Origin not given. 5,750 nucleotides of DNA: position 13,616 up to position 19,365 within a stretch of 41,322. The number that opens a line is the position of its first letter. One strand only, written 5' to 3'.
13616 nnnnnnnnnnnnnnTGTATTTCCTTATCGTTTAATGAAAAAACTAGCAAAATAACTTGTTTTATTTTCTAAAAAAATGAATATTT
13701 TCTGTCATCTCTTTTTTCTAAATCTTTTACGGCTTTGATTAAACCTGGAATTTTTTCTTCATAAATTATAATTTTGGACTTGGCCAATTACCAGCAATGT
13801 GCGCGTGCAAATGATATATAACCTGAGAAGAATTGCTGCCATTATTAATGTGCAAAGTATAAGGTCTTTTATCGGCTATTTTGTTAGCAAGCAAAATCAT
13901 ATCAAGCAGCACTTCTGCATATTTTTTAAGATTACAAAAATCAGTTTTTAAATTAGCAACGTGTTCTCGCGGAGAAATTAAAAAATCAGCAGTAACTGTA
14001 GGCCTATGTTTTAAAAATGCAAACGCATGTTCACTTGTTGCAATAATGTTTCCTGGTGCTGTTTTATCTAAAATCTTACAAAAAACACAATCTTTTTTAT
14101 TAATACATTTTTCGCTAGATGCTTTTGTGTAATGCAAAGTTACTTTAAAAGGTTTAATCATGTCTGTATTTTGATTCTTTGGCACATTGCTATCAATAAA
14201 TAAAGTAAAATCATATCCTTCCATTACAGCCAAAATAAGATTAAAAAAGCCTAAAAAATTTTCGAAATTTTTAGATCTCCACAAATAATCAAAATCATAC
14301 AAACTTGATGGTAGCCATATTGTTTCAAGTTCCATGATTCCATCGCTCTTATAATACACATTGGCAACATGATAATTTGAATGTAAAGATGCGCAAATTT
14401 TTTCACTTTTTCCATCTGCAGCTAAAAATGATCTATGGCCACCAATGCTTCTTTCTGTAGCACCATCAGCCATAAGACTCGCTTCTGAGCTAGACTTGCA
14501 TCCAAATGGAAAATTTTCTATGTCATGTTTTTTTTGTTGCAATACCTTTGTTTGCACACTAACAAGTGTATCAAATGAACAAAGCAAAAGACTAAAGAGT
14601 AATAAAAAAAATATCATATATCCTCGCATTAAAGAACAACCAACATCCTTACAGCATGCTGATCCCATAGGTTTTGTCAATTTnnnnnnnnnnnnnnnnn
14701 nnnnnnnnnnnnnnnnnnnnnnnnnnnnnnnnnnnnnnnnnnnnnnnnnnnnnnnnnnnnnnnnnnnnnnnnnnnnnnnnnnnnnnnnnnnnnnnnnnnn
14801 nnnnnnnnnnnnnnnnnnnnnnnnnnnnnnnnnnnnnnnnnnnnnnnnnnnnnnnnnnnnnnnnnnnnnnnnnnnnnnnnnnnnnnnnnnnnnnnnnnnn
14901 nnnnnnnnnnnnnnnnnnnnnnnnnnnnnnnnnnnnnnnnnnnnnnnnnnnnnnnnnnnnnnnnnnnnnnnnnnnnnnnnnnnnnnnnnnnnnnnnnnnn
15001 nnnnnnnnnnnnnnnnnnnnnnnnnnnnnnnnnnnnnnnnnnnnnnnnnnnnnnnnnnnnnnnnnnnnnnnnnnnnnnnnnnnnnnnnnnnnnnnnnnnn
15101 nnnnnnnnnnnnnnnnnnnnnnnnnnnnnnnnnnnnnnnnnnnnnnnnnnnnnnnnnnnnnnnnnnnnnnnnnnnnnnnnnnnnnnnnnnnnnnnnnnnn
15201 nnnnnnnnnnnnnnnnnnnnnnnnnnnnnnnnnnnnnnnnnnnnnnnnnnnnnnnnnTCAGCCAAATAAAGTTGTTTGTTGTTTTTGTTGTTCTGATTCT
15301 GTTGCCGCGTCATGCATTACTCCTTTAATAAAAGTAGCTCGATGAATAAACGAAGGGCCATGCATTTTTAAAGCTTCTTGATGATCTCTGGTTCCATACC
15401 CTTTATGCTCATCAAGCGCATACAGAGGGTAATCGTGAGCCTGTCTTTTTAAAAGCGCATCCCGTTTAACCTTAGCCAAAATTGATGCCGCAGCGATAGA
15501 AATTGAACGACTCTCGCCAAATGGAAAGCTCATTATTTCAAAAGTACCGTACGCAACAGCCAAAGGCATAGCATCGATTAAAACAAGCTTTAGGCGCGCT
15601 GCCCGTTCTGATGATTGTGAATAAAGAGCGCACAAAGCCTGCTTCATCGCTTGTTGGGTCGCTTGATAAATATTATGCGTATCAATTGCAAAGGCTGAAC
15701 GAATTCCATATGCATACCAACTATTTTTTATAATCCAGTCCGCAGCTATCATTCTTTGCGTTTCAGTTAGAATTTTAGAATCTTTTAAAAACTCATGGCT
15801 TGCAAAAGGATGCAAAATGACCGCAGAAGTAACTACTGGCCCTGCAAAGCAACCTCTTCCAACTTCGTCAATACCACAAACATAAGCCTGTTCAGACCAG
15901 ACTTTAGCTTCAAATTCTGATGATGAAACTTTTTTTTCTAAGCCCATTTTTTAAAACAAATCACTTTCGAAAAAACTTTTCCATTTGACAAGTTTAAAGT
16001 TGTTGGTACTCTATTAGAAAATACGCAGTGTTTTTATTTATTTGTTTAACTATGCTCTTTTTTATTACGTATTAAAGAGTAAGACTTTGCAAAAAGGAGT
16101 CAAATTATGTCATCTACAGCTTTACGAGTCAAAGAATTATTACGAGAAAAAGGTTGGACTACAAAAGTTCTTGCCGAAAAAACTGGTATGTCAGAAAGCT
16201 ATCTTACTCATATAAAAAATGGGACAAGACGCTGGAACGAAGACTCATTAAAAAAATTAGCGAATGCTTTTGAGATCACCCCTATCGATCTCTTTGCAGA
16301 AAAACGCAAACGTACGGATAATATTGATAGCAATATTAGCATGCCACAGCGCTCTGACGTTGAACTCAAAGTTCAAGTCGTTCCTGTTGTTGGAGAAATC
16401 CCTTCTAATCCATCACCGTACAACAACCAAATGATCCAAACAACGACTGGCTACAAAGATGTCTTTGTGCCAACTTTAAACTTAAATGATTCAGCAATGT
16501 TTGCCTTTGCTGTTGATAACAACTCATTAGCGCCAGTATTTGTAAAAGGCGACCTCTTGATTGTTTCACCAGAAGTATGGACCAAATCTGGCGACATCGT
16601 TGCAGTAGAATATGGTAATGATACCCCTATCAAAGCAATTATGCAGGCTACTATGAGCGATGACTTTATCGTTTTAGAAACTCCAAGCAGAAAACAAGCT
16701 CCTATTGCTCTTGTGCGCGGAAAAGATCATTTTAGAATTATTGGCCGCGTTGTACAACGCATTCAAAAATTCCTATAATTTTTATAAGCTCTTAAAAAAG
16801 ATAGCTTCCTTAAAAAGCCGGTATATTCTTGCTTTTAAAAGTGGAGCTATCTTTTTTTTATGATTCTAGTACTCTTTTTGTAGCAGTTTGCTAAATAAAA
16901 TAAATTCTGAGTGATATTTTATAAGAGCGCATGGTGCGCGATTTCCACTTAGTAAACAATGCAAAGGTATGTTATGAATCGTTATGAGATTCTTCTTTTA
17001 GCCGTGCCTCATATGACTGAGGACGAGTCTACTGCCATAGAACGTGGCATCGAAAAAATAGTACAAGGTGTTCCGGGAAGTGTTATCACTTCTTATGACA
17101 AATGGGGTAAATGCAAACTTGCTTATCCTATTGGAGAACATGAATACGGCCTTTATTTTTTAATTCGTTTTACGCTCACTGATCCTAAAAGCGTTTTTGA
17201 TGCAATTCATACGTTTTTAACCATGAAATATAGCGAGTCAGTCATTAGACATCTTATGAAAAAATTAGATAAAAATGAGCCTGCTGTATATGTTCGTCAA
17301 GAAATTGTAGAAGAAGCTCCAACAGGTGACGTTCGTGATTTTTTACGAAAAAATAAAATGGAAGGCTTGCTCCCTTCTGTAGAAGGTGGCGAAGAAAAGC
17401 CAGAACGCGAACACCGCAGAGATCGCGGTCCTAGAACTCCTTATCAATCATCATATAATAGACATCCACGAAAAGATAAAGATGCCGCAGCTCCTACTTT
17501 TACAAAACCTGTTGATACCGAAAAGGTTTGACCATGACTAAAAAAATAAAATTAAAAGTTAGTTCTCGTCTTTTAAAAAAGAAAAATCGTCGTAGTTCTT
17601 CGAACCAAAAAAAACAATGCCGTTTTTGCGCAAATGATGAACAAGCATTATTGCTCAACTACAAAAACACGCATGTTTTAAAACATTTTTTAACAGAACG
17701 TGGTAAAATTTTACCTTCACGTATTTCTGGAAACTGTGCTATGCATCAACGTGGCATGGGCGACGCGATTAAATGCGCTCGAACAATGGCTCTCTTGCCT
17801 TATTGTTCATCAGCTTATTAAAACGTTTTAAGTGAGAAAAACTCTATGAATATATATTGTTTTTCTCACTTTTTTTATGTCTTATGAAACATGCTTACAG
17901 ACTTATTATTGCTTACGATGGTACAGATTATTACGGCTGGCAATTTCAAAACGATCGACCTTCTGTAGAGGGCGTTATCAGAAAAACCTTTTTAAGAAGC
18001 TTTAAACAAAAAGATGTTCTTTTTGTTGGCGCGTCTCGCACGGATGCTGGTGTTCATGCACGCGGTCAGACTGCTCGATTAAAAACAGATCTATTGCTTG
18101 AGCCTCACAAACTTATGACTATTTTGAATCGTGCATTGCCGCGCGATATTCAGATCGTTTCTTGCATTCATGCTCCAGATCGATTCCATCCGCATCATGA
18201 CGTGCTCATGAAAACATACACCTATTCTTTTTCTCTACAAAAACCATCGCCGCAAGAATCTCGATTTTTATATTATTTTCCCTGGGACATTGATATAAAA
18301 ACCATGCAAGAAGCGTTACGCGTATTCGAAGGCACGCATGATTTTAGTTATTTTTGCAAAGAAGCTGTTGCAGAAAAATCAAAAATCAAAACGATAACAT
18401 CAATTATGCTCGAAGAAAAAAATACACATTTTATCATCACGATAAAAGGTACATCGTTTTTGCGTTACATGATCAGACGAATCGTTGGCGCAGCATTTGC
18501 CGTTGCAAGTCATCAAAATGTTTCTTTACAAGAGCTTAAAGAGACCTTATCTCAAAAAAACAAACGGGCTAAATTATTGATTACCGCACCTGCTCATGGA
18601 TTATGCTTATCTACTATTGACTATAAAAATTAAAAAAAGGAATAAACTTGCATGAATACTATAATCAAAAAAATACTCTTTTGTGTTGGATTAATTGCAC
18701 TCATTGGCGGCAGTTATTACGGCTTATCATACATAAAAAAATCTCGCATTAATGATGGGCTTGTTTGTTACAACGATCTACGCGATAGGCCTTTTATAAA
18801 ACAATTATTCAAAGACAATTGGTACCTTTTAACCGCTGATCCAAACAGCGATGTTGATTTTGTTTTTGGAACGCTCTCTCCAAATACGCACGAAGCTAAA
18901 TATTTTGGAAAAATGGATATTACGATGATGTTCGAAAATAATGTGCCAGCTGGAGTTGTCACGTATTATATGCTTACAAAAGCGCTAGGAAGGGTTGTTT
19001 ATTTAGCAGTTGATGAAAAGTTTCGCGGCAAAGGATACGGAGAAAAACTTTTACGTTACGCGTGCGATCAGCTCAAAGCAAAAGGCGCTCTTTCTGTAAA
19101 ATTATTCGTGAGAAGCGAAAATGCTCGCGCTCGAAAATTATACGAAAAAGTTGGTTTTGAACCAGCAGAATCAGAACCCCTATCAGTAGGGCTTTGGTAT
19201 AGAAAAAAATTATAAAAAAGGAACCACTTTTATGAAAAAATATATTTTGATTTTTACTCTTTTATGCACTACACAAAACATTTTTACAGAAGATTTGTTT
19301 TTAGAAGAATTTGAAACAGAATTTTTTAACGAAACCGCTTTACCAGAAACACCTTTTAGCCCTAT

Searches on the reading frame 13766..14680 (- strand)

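Call 66: search_protein_families(library=pfam, proteins=[window:13766-14680:-], max_evalue=0.001)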
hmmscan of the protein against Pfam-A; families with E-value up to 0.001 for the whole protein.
window:13766-14680:- (304 aa): 2 families
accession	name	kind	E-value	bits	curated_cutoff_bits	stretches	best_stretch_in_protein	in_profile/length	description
PF01230.28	HIT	-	8.8e-10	39.5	21.5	1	207-297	3-94/98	HIT domain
PF11969.13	DcpS_C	-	2.3e-06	28.5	24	1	198-297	2-101/114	Scavenger mRNA decapping enzyme C-term binding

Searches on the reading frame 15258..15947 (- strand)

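Call 66: search_protein_families(library=pfam, proteins=[window:15258-15947:-], max_evalue=0.001)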
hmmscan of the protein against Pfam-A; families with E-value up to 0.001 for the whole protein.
window:15258-15947:- (229 aa): 1 family
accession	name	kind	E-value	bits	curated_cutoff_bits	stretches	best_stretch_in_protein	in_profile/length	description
PF01351.25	RNase_HII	-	8.2e-25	88.3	25.8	1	24-207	1-197/199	Ribonuclease HII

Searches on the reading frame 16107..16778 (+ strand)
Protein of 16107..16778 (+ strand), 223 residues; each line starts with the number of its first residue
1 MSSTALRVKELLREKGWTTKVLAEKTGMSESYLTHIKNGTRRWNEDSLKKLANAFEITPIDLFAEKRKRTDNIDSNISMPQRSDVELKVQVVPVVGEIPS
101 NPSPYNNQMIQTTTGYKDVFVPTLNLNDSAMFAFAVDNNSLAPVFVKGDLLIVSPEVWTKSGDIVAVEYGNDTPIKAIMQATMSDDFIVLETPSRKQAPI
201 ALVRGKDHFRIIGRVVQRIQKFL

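Call 66: search_protein_families(library=pfam, proteins=[window:16107-16778:+], max_evalue=0.001)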
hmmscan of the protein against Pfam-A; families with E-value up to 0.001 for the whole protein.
window:16107-16778:+ (223 aa): 5 families
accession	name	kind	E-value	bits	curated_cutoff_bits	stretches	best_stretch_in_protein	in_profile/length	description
PF00717.28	Peptidase_S24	-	1.3e-11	44.7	23.3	1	119-216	22-116/116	Peptidase S24-like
PF01381.28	HTH_3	-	4.7e-10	39.8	23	1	8-61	1-54/55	Helix-turn-helix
PF13443.12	HTH_26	-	7.4e-10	39.4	22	1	8-63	2-58/63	Cro/C1-type HTH DNA-binding domain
PF12844.13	HTH_19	-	6.8e-09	35.9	30.2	1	7-64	3-60/64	Helix-turn-helix domain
PF13560.12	HTH_31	-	6.6e-06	26.8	27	1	7-59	5-58/64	Helix-turn-helix domain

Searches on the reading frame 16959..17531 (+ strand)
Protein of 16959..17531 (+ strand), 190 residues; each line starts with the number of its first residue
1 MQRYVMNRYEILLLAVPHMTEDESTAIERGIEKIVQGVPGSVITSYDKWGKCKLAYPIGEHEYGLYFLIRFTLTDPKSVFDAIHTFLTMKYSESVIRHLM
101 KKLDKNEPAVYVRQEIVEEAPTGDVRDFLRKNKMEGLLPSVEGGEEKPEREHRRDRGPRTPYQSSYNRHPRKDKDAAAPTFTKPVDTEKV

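Call 66: search_protein_families(library=pfam, proteins=[window:16959-17531:+], max_evalue=0.001)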
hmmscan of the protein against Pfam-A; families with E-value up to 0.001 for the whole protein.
window:16959-17531:+ (190 aa): 1 family
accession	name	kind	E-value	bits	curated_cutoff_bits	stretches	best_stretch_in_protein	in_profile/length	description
PF01250.22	Ribosomal_S6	-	1.5e-13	51.2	27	1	8-100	1-88/90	Ribosomal protein S6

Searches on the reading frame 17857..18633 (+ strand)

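Call 66: search_protein_families(library=pfam, proteins=[window:17857-18633:+], max_evalue=0.001)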
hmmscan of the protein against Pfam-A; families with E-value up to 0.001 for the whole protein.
window:17857-18633:+ (258 aa): 1 family
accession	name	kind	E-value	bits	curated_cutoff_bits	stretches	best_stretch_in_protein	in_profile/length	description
PF01416.25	PseudoU_synth_1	-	3.2e-31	108.4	23.3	2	153-256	1-107/108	tRNA pseudouridine synthase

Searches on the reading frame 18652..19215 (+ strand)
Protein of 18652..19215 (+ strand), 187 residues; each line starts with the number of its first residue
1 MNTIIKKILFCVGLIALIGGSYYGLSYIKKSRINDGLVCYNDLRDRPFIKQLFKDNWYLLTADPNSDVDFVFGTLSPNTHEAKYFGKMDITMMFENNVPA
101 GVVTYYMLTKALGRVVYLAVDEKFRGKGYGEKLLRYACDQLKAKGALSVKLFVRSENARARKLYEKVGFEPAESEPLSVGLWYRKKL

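Call 66: search_protein_families(library=pfam, proteins=[window:18652-19215:+], max_evalue=0.001)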
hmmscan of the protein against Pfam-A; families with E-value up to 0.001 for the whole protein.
window:18652-19215:+ (187 aa): 6 families
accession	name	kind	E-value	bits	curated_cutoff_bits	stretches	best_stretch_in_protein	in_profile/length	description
PF00583.31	Acetyltransf_1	-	4.8e-17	62.7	20.7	1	91-169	36-116/116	Acetyltransferase (GNAT) family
PF13508.13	Acetyltransf_7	-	3.1e-13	50.4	27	1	97-171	12-84/84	Acetyltransferase (GNAT) domain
PF13673.13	Acetyltransf_10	-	1.3e-12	48.2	23.6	1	86-180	29-118/128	Acetyltransferase (GNAT) domain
PF08445.16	FR47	-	2.4e-09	37.5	22.1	1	107-172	16-80/86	FR47-like protein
PF13302.13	Acetyltransf_3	-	3.6e-05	24.9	25.4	1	95-170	62-138/138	Acetyltransferase (GNAT) domain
PF14542.12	Acetyltransf_CG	-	8.2e-05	23.1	30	1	97-145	9-57/80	GCN5-related N-acetyl-transferase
